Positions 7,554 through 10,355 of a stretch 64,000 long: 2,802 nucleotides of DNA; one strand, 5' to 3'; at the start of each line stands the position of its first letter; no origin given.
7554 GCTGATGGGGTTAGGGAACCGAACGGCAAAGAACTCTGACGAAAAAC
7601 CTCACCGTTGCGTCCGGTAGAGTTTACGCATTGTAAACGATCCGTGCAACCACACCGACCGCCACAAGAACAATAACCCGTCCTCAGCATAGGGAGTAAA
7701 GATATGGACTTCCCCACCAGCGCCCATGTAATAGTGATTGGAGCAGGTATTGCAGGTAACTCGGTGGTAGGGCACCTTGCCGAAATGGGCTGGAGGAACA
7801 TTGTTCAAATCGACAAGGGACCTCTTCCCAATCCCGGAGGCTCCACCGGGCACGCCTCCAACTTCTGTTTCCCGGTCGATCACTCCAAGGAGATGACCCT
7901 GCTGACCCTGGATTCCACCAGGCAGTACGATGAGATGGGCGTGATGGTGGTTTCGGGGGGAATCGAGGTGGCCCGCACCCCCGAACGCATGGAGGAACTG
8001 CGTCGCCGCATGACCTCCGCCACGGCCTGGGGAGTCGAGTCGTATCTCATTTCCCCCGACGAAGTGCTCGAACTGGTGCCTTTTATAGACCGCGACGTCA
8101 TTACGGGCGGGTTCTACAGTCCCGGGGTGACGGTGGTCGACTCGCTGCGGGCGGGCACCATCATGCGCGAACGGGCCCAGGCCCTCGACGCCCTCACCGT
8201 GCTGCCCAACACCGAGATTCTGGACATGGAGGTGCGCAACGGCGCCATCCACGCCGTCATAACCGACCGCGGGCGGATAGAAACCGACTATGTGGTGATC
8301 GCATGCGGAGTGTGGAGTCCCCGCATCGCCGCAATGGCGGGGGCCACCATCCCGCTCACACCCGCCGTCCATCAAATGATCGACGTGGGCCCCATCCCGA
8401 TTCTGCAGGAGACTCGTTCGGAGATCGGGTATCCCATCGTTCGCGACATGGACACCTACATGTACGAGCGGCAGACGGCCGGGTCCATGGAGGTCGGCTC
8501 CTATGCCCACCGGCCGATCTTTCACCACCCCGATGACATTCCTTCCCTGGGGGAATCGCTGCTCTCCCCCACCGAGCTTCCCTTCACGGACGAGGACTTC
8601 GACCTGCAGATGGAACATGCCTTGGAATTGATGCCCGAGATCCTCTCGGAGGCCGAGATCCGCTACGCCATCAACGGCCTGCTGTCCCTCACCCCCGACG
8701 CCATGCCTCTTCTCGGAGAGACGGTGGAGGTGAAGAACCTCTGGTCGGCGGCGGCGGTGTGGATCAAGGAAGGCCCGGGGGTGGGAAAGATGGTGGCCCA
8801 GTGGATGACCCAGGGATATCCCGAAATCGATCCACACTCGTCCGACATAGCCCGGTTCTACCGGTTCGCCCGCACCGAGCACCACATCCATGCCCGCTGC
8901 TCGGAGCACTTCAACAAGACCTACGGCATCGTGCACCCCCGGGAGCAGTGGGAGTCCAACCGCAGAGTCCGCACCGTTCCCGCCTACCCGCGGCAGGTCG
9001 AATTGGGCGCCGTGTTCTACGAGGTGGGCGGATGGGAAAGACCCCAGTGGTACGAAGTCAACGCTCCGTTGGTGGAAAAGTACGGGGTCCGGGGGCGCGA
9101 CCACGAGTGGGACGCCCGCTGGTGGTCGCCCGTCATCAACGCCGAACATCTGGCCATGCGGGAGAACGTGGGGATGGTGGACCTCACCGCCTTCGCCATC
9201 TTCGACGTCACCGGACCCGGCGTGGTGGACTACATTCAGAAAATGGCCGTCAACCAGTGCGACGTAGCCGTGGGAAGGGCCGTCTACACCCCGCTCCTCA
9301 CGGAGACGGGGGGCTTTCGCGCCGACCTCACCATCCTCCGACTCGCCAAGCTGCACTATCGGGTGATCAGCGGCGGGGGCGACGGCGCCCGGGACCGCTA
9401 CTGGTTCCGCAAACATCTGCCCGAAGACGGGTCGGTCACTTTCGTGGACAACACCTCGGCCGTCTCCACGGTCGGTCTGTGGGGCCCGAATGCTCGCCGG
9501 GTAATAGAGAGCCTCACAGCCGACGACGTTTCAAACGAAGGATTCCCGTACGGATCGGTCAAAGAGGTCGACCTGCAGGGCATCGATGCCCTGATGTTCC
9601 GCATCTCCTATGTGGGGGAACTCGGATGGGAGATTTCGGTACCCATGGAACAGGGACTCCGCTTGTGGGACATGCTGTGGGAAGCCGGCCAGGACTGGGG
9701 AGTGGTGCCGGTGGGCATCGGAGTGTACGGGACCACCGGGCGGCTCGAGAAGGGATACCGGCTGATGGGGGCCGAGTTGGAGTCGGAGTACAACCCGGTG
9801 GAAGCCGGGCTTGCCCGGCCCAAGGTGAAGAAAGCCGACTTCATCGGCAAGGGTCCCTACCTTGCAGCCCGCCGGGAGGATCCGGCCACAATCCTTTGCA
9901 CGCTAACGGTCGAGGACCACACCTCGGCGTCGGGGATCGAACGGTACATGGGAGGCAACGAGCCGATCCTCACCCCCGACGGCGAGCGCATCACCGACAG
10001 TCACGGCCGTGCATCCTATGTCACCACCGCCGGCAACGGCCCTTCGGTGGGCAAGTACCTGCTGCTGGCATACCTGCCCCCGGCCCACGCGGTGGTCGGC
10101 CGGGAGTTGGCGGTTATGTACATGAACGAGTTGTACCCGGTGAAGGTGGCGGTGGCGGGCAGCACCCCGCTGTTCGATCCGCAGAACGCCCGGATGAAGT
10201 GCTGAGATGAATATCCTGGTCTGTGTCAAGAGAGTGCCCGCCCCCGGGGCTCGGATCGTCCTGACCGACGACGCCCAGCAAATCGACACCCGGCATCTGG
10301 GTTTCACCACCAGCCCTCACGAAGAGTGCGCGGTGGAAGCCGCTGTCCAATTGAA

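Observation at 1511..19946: Hybrid betaine catabolic supercluster: corrinoid demethylase plus DMG-dehydrogenase-family/EtfAB plus ProVWX importer plus caiD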

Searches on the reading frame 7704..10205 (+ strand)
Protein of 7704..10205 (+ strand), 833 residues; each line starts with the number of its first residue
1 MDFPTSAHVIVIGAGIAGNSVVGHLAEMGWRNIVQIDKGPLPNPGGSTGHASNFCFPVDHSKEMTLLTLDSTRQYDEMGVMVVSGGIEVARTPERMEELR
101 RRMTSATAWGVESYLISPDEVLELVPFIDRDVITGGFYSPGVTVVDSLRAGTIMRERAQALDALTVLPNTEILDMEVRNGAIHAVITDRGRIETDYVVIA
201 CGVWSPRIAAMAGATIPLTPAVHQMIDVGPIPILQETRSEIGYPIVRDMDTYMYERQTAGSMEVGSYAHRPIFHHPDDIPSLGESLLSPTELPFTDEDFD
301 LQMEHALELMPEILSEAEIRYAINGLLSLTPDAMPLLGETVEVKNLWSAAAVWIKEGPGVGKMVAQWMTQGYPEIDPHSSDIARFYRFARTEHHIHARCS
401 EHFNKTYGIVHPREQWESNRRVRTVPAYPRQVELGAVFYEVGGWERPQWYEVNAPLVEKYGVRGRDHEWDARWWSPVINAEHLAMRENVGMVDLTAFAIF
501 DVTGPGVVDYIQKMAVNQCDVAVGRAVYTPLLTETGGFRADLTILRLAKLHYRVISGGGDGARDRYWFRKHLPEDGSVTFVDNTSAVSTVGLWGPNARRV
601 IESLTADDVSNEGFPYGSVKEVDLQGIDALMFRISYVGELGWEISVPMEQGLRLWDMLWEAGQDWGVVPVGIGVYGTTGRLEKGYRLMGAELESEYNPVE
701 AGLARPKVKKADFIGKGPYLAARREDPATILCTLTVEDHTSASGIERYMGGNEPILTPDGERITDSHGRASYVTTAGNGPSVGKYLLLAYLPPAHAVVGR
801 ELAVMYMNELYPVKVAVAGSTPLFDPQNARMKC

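Call 3: search_protein_families(library=pfam, proteins=[window:7704-10205:+])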
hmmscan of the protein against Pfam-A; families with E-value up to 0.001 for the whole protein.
window:7704-10205:+ (833 aa): 4 families
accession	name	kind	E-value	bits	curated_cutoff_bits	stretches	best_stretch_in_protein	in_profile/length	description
PF01571.26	GCV_T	-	9e-72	241.8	25.6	1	428-704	2-253/255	Aminomethyltransferase folate-binding domain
PF01266.30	DAO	-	1.4e-45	156.8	27.9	1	8-367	1-353/353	FAD dependent oxidoreductase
PF16350.10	FAO_M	-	3.7e-15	56.3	27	1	371-424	2-55/56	FAD dependent oxidoreductase central domain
PF08669.17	GCV_T_C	-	5.9e-08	32.9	25.9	1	754-816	13-74/80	Glycine cleavage T-protein C-terminal barrel domain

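Call 4: search_protein_families(library=ncbifam, proteins=[window:7704-10205:+])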
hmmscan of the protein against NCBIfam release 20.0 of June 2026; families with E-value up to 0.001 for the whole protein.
window:7704-10205:+ (833 aa): 22 families
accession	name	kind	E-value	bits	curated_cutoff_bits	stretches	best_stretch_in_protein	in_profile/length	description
TIGR01372.1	soxA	subfamily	2.1e-54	184.7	1164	1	421-832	606-995/996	sarcosine oxidase subunit alpha family protein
NF001567.0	PRK00389.1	subfamily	1.1e-42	146.3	300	1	478-816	34-348/359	glycine cleavage system aminomethyltransferase GcvT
TIGR00528.1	gcvT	equivalog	7.3e-41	140.3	235.85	1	479-816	33-355/362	glycine cleavage system aminomethyltransferase GcvT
NF053776.1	TmaoDeMthMsil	equivalog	3.2e-36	125.2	1100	1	480-832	420-762/763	trimethylamine N-oxide demethylase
NF010093.0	PRK13579.1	equivalog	1.2e-28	100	459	1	478-816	41-359/371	glycine cleavage system aminomethyltransferase GcvT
NF009133.0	PRK12486.1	equivalog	1.2e-17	63.9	410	1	478-739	44-300/369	dimethylsulfoniopropionate demethylase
NF001933.0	PRK00711.1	subfamily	8.5e-17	61.3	383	1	83-221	134-273/429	D-amino acid dehydrogenase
TIGR01373.1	soxB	subfamily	3.1e-15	55.9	529.45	1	8-226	32-261/407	sarcosine oxidase subunit beta family protein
TIGR02352.1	thiamin_ThiO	equivalog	1.9e-13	50.3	250.8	1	9-228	1-225/351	glycine oxidase ThiO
NF008425.0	PRK11259.1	equivalog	1.3e-10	40.8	257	1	7-211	5-211/377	N-methyl-L-tryptophan oxidase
TIGR03364.1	HpnW_proposed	hypoth_equivalog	4.8e-09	35.8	285.1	1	8-230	2-222/365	TIGR03364 family FAD-dependent oxidoreductase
TIGR03197.1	MnmC_Cterm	equivalog_domain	4e-06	26.1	174.2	1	8-219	1-215/400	FAD-dependent 5-carboxymethylaminomethyl-2-thiouridine(34) oxidoreductase MnmC1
NF009074.0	PRK12409.1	equivalog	1.5e-05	24.4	494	0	92-226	142-279/410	D-amino acid dehydrogenase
TIGR03377.1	glycerol3P_GlpA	equivalog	4.5e-05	22.2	552.8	1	99-225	95-224/530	anaerobic glycerol-3-phosphate dehydrogenase subunit GlpA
NF002480.1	PRK01747.1-1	equivalog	6e-05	21.6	540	1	6-228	248-473/645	bifunctional tRNA (5-methylaminomethyl-2-thiouridine)(34)-methyltransferase MnmC2/FAD-dependent 5-carboxymethylaminomethyl-2-thiouridine(34)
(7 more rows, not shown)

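Call 10: find_related_loci(query=window:7704-10205:+, collection=genome_contigs, flank=10000)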
Query window:7704-10205:+ (833 aa) in genome_contigs; peptide patterns used: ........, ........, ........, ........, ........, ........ (x = any residue, [..] = any of these).
600 stretches matched a pattern (row limit reached: there are more); 595 encode a relative of the query (tblastn E <= 1e-3); the best 80 are kept; 80 distinct loci.
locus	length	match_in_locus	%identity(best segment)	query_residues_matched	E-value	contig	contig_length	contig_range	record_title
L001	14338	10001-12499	92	1-833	0e+0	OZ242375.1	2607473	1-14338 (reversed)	MAG: Acidimicrobiia bacterium isolate e8d0d016-558a-4d92-8aea-5701a62d209a genome assembly, chromosome: 1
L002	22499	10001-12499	92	1-833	0e+0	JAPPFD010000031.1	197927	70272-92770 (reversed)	MAG: bacterium isolate RHO1_bin_22 NODE_110_length_197927_cov_49.531343, whole genome shotgun sequence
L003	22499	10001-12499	91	1-833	0e+0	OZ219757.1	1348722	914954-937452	MAG: Acidimicrobiia bacterium isolate 0395d7e3-236e-4384-95e3-6864e4764bd2 genome assembly, chromosome: 1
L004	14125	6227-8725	91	1-833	0e+0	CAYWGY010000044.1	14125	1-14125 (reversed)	MAG TPA_asm: uncultured Acidimicrobiaceae bacterium isolate SRP109090_co1_257 genome assembly, contig: NODE_6408_length_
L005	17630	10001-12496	90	1-832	0e+0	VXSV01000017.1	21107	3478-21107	MAG: Acidimicrobiia bacterium isolate SB0665_bin_24 NODE_1196_length_21107_cov_17.488125, whole genome shotgun sequence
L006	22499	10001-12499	88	1-833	0e+0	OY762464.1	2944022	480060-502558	MAG: Acidimicrobiia bacterium isolate 46c1db0d-967a-4333-83ea-8eb352737e21 genome assembly, chromosome: 1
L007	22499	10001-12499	88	1-833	0e+0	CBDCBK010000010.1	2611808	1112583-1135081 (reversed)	MAG: Acidimicrobiia bacterium isolate d0411547-dd39-4cd0-b5a5-2d4184132eb5 genome assembly, contig: contig_10, whole gen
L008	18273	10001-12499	90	1-833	0e+0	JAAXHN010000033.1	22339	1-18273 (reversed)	MAG: Acidimicrobiia bacterium isolate Plut_88890 unfiltered_Plut_88890_genomic_contig_703062, whole genome shotgun seque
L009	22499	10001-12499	89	1-833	0e+0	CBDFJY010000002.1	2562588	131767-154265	MAG: Acidimicrobiia bacterium isolate 9841b5da-bbbc-437b-8723-ee48c5b8baba genome assembly, contig: contig_2, whole geno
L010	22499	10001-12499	74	2-832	0e+0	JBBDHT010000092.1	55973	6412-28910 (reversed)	MAG: Acidimicrobiia bacterium isolate Lejia_A_62_27 Lejia_A_994_length_55973_cov_16, whole genome shotgun sequence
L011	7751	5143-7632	73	2-833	0e+0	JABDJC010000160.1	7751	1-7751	MAG: Acidimicrobiia bacterium isolate SS_bin_13 k127_4052784, whole genome shotgun sequence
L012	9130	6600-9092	74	3-832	0e+0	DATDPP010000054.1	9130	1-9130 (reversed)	MAG TPA_asm: Acidimicrobiia bacterium isolate SMAG_U7924 k141_3271203, whole genome shotgun sequence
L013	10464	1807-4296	75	2-832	0e+0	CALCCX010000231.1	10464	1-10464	MAG TPA_asm: uncultured Acidimicrobiia bacterium isolate DRR093004_bin.71_CONCOCT_v1.1_MAG genome assembly, contig: ERZ6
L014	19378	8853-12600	73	2-833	0e+0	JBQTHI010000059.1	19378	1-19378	MAG: Actinomycetota bacterium isolate SAW185 c_000000308936, whole genome shotgun sequence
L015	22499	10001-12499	73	2-833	0e+0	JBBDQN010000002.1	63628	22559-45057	MAG: Acidimicrobiia bacterium isolate LejiaC_62_17 Lejia_C_1062_length_63628_cov_10, whole genome shotgun sequence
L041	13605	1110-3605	74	2-832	0e+0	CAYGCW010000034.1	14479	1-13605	MAG TPA_asm: uncultured Acidimicrobiia bacterium isolate ERP108616_co2_208 genome assembly, contig: NODE_6993_length_144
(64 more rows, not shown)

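Call 33: search_solved_structures(query=window:7704-10205:+, show_alignments=2)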
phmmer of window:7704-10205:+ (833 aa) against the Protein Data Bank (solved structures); distinct sequences matched with E-value up to 0.001: 33.
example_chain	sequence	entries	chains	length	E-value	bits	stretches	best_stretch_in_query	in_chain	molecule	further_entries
1pj5_A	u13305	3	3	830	3e-146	491.9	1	6-832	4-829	N,N-dimethylglycine oxidase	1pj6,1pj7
3gsi_A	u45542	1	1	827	6.8e-145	487.4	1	8-832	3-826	N,N-dimethylglycine oxidase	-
5l46_A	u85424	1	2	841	3.3e-86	293.3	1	6-826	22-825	Dimethylglycine dehydrogenase, mitochondrial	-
4pab_A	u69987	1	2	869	2.6e-84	287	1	6-828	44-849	Dimethylglycine dehydrogenase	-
4p9s_A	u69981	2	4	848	1.3e-83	284.6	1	6-828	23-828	Dimethylglycine dehydrogenase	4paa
2gag_A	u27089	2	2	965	7.5e-33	116.8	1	435-830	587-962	heterotetrameric sarcosine oxidase alpha-subunit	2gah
1yx2_A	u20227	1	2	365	5.1e-32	114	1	458-729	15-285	Aminomethyltransferase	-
1vrq_A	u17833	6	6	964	4.8e-31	110.8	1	423-830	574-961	Sarcosine oxidase alpha subunit | Subunit alpha of sarcosine oxidase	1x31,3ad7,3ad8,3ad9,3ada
1woo_A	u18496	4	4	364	3.5e-28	101.3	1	468-804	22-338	Aminomethyltransferase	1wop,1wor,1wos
3a8i_A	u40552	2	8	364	3.8e-21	78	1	480-816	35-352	Aminomethyltransferase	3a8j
1vlo_A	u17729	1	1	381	4.2e-21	77.9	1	480-816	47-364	Aminomethyltransferase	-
3a8k_A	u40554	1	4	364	1.8e-20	75.8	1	480-816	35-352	Aminomethyltransferase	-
1y56_B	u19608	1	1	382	7.4e-19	70.5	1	4-387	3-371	sarcosine oxidase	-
9q59_A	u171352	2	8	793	3e-17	65.1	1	480-739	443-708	trimethylamine N-oxide demethylase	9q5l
9q5a_A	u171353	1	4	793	3e-17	65.1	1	480-739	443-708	Trimethylamine N-oxide Demethylase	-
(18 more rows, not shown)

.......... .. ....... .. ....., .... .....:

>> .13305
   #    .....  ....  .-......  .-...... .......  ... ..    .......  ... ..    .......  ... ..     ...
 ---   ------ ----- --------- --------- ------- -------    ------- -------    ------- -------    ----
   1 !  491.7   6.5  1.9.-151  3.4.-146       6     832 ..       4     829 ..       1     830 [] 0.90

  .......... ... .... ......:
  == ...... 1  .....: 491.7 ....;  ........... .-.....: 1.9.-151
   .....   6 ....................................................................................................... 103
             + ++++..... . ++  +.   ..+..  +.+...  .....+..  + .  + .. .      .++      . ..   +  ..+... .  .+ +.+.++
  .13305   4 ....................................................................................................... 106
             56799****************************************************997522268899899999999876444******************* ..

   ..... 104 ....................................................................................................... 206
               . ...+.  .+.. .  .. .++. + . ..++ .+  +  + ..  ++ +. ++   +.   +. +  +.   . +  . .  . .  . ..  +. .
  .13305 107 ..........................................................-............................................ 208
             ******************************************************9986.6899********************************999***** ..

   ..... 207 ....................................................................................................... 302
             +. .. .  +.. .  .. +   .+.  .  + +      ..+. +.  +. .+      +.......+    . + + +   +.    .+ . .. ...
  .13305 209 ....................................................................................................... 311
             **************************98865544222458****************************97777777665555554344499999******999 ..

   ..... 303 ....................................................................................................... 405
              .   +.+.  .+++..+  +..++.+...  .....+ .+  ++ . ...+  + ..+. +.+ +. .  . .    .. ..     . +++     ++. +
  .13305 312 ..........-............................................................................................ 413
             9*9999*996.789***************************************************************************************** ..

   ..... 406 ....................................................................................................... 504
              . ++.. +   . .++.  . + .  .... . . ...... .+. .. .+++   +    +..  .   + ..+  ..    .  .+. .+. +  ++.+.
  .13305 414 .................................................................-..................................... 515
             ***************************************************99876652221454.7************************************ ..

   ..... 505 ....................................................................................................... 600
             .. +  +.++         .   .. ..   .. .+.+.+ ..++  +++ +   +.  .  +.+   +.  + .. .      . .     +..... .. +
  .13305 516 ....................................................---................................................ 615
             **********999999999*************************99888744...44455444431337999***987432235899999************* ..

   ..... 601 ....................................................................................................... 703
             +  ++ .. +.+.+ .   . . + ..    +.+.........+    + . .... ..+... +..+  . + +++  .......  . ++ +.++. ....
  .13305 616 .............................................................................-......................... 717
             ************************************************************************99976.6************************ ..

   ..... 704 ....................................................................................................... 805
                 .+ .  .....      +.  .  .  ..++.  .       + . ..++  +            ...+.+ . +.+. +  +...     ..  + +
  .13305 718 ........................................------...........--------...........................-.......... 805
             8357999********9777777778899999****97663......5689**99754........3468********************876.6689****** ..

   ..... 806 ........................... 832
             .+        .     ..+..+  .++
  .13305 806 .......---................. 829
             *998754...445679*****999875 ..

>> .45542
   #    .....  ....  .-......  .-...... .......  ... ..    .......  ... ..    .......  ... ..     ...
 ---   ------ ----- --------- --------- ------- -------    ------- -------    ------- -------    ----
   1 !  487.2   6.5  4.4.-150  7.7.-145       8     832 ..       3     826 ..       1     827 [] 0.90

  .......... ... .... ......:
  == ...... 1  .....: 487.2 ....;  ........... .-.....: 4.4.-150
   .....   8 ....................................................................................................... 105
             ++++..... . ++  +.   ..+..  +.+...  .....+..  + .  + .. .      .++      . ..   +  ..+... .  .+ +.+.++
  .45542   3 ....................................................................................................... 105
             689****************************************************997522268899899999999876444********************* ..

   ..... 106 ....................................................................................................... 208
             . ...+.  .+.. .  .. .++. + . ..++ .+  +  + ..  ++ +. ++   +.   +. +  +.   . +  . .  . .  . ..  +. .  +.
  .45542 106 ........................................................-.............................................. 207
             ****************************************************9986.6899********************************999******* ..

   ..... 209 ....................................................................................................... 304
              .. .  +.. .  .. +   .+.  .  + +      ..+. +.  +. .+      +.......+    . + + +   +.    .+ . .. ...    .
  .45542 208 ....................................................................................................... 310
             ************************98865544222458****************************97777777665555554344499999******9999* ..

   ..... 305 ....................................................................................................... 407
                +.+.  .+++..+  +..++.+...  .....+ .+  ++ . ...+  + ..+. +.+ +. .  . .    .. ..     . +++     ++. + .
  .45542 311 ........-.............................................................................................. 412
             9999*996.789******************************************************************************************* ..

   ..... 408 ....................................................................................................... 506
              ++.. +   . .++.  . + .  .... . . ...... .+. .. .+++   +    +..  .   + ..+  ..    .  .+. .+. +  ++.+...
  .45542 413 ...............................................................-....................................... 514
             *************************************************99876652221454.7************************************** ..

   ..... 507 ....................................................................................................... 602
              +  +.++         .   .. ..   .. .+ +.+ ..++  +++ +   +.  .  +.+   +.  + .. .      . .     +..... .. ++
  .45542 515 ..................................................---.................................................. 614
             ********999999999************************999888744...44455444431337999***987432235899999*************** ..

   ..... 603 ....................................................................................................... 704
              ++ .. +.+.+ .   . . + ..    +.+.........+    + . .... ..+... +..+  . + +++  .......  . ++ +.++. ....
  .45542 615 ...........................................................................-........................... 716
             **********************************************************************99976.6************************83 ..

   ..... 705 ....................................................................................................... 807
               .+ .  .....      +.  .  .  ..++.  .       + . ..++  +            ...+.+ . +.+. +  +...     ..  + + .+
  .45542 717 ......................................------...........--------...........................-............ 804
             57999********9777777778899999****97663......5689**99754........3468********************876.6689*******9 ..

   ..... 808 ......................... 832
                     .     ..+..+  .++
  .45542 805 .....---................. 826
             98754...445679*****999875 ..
